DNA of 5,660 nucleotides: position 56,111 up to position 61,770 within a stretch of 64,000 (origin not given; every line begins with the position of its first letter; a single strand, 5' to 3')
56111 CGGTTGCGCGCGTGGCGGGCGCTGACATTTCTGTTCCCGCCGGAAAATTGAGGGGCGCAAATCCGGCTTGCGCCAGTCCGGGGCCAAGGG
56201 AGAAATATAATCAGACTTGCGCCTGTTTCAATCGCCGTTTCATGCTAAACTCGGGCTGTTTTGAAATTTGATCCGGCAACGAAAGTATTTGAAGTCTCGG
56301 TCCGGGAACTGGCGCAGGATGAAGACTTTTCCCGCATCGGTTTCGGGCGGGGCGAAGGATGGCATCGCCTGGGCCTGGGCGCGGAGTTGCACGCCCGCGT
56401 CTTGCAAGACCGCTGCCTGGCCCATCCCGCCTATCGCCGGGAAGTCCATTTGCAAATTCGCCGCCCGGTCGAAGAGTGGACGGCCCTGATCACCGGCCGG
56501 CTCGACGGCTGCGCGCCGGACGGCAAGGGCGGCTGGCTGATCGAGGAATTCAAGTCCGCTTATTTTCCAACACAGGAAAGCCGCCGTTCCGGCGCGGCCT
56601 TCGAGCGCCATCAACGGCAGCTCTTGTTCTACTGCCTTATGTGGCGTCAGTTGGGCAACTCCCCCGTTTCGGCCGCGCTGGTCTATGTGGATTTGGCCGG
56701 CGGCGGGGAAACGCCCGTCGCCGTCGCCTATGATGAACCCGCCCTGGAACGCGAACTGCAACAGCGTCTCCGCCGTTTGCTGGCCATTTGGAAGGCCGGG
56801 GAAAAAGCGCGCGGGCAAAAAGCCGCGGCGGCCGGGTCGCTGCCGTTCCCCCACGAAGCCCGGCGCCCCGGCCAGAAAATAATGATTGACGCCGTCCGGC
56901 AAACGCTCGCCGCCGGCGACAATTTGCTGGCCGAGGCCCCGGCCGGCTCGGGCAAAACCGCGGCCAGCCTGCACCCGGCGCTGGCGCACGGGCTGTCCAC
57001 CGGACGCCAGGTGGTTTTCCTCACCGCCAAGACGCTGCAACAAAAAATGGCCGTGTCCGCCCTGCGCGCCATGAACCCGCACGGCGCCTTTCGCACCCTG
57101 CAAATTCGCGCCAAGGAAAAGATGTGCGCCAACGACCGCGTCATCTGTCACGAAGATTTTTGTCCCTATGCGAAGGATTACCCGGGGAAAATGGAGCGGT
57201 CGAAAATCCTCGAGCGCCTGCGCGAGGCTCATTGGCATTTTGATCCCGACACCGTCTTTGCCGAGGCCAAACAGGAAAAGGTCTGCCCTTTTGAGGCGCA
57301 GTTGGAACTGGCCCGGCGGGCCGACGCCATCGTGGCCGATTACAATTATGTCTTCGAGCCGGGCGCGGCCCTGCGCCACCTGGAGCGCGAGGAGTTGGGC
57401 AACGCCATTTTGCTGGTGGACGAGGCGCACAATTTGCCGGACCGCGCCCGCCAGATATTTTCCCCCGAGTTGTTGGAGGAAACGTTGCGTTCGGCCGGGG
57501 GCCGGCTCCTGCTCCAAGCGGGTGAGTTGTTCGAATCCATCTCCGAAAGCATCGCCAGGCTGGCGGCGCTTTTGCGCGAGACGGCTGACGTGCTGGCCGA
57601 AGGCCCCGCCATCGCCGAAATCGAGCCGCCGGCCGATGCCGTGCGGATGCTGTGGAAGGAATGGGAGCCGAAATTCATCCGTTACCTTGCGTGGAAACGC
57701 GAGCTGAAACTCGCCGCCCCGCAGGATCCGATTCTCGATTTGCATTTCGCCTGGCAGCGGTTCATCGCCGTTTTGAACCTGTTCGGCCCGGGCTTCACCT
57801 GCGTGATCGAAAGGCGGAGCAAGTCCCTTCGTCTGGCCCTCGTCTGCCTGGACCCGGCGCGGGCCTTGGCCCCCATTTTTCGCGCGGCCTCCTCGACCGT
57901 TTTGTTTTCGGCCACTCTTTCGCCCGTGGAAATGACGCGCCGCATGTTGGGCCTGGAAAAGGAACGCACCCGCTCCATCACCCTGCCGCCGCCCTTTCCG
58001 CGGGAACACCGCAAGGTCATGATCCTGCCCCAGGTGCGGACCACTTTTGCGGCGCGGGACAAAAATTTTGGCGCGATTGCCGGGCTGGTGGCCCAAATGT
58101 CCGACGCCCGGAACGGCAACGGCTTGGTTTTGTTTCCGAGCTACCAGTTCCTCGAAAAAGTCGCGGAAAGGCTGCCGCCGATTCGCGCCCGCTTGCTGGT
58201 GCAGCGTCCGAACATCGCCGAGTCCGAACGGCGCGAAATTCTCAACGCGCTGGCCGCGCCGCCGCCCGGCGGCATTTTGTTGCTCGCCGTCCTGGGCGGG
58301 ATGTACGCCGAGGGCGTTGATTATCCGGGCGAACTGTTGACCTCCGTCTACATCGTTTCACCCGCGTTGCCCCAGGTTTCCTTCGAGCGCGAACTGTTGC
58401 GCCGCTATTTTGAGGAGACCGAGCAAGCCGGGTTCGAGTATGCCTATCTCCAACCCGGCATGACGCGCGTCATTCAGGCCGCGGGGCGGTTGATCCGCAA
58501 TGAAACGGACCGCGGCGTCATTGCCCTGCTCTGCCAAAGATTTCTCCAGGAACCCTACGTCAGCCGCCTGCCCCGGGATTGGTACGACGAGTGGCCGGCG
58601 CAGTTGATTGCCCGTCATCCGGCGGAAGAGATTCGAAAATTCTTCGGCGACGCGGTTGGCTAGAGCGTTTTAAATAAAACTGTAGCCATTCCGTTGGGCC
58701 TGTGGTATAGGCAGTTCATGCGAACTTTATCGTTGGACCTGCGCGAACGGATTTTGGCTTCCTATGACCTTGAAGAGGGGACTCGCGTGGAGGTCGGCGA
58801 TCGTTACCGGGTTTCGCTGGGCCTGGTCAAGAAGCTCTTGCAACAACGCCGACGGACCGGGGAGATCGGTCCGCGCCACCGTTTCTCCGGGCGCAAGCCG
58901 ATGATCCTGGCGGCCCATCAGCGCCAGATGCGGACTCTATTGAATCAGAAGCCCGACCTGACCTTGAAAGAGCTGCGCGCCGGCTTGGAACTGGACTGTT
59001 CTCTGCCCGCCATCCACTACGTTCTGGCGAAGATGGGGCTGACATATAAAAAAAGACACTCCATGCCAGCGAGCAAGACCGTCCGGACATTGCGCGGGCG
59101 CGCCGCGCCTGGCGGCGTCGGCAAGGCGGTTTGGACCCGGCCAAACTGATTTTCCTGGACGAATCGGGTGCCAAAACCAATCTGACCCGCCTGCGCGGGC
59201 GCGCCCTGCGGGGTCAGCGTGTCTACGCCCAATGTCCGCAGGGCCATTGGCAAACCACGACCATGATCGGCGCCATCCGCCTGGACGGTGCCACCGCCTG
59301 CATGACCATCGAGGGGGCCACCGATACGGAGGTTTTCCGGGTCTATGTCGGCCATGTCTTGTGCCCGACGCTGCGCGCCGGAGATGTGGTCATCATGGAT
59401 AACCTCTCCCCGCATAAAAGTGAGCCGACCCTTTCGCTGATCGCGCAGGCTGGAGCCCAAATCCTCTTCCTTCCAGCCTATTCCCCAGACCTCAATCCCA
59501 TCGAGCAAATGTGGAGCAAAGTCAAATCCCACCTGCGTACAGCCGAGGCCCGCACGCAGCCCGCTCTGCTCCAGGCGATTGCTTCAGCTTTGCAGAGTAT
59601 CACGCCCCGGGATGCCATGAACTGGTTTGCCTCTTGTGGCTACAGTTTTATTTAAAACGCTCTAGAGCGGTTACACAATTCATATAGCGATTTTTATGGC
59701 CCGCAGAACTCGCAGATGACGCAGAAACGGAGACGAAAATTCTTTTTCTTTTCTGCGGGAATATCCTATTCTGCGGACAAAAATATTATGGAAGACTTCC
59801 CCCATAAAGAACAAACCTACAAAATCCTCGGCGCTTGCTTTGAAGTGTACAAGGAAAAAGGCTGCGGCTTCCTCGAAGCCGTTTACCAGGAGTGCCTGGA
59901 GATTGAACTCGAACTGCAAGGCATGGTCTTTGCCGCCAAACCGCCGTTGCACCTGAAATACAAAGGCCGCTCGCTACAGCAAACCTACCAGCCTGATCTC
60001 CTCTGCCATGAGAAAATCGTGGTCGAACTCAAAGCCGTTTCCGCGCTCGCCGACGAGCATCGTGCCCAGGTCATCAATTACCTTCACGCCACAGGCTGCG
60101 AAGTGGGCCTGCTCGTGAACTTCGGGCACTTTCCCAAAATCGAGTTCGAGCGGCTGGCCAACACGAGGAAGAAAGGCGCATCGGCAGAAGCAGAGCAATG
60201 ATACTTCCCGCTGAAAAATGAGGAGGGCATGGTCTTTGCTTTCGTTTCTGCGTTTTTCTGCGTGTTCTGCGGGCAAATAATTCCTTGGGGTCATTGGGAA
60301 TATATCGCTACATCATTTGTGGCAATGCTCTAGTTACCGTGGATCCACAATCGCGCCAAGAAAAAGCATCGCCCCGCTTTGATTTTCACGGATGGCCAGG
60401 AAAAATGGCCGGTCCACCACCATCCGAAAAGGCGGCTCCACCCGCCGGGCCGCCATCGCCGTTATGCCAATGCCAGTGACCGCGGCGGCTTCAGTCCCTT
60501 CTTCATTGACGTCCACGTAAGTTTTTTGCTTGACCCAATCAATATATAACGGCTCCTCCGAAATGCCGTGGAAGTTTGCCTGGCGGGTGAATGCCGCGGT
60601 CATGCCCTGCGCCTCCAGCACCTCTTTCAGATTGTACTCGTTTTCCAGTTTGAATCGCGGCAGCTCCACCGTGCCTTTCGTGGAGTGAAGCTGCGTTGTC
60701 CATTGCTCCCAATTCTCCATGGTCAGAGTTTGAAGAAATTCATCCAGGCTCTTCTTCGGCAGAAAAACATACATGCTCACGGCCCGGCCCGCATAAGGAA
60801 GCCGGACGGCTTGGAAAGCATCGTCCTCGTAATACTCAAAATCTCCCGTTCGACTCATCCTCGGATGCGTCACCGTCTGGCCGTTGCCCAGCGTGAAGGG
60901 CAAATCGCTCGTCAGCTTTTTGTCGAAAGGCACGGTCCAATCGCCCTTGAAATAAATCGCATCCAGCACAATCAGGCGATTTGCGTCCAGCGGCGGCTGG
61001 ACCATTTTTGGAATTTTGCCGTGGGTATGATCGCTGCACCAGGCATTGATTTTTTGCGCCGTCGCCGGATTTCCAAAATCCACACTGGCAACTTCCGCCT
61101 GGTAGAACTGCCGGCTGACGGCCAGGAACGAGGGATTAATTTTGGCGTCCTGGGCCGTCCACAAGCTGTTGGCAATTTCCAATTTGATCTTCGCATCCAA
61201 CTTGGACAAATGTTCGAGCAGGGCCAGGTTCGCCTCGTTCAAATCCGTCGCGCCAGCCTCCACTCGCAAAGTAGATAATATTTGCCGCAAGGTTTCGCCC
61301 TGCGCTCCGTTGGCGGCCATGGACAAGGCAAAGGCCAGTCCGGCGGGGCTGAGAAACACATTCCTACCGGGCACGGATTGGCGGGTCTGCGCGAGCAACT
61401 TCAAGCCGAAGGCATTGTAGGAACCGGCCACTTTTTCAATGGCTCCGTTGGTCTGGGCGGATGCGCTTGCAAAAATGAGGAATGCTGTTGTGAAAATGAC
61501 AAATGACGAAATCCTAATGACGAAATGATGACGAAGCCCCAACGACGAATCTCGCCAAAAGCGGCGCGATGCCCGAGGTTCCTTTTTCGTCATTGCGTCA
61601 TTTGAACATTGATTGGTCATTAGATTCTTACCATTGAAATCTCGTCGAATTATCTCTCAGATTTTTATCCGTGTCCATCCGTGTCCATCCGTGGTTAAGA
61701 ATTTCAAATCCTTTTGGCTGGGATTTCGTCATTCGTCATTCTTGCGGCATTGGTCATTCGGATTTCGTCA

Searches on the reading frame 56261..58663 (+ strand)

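Call 66: search_protein_families(library=pfam, proteins=[window:56261-58663:+], max_evalue=0.0001)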
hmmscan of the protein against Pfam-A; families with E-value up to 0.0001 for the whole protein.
window:56261-58663:+ (800 aa): 4 families
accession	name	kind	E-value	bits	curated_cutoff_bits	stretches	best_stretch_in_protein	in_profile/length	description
PF13307.12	Helicase_C_2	-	2.5e-34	119.2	25.3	1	612-774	3-167/170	Helicase C-terminal domain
PF06733.21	DEAD_2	-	6.7e-13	49.1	21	1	282-408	51-171/172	DEAD_2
PF00270.35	DEAD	-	1.9e-07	31.4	26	1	206-267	5-65/167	DEAD/DEAH box helicase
PF06777.17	HBB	-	7.4e-07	29.4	30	1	518-594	114-186/190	Helical and beta-bridge domain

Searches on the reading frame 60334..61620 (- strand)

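Call 66: search_protein_families(library=pfam, proteins=[window:60334-61620:-], max_evalue=0.0001)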
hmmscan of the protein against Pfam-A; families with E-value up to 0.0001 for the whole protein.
window:60334-61620:- (428 aa): 1 family
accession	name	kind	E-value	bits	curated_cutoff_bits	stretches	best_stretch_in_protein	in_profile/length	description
PF00079.25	Serpin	-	2.5e-113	379.5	27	1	68-427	3-370/370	Serpin (serine protease inhibitor)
